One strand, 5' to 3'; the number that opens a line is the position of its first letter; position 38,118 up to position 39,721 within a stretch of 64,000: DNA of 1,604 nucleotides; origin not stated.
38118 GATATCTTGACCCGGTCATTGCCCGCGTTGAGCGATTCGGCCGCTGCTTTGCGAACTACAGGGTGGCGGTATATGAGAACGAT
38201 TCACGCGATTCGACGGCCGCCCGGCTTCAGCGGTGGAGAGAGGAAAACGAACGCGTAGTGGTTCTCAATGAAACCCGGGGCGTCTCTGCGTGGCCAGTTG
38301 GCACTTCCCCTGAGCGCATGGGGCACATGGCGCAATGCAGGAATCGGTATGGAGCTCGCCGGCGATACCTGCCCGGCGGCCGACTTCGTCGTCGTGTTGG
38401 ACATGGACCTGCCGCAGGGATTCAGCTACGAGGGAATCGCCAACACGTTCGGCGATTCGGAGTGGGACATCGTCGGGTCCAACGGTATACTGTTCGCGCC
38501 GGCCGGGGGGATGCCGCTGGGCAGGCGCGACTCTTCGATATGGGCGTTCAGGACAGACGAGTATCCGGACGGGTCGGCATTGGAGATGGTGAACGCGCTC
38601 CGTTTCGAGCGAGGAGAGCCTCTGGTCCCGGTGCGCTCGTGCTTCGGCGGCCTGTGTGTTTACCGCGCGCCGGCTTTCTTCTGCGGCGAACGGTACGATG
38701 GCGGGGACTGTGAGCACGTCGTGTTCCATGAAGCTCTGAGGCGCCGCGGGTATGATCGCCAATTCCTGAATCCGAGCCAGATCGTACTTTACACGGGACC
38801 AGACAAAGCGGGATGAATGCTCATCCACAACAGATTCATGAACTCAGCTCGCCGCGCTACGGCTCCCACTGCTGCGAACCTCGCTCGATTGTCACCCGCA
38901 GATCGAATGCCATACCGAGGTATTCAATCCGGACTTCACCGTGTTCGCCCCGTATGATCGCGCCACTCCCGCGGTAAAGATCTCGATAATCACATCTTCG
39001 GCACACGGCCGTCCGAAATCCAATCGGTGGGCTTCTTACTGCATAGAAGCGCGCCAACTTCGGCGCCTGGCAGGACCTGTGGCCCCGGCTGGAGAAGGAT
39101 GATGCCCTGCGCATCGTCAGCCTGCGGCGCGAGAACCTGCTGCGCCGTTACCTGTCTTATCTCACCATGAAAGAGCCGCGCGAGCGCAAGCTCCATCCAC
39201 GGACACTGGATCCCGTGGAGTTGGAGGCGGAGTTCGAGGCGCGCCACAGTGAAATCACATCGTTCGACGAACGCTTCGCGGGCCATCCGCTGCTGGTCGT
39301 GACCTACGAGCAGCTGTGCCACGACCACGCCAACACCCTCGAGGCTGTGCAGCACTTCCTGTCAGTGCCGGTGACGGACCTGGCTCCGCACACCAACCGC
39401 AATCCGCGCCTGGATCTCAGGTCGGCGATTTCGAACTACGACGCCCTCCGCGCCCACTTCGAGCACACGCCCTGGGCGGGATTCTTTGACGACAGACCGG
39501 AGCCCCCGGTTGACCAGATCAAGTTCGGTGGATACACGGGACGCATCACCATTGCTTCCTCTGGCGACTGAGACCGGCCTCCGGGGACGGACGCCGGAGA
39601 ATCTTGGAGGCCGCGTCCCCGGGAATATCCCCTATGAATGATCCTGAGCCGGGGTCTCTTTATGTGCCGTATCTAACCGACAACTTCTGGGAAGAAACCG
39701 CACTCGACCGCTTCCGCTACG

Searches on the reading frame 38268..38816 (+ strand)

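Call 8: search_protein_families(library=pfam, proteins=[window:38268-38816:+], max_evalue=0.01)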
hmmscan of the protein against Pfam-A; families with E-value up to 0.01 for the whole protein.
window:38268-38816:+ (182 aa): 0 families

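Call 43: search_protein_families(library=pfam, proteins=[P0011], max_evalue=0.01)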
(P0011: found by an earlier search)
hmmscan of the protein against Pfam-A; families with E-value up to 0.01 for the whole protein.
P0011 (254 aa): 2 families
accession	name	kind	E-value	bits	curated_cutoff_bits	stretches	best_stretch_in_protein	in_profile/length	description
PF13469.12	Sulfotransfer_3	-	6.5e-10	40.1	27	2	10-44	3-39/216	Sulfotransferase family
PF00685.33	Sulfotransfer_1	-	0.0011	18.9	22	0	142-191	136-185/255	Sulfotransferase domain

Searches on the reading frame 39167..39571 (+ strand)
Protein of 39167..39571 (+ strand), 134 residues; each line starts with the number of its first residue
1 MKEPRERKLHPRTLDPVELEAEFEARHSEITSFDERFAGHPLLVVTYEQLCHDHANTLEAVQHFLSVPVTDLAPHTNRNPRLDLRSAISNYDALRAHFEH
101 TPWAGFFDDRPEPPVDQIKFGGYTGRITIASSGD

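Call 8: search_protein_families(library=pfam, proteins=[window:39167-39571:+], max_evalue=0.01)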
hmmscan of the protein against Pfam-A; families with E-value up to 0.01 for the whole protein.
window:39167-39571:+ (134 aa): 0 families

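Call 43: search_protein_families(library=pfam, proteins=[P0011], max_evalue=0.01)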
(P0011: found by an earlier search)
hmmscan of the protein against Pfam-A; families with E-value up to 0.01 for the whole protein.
P0011 (254 aa): 2 families
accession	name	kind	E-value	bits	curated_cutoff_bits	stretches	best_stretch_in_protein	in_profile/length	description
PF13469.12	Sulfotransfer_3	-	6.5e-10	40.1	27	2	10-44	3-39/216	Sulfotransferase family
PF00685.33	Sulfotransfer_1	-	0.0011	18.9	22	0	142-191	136-185/255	Sulfotransferase domain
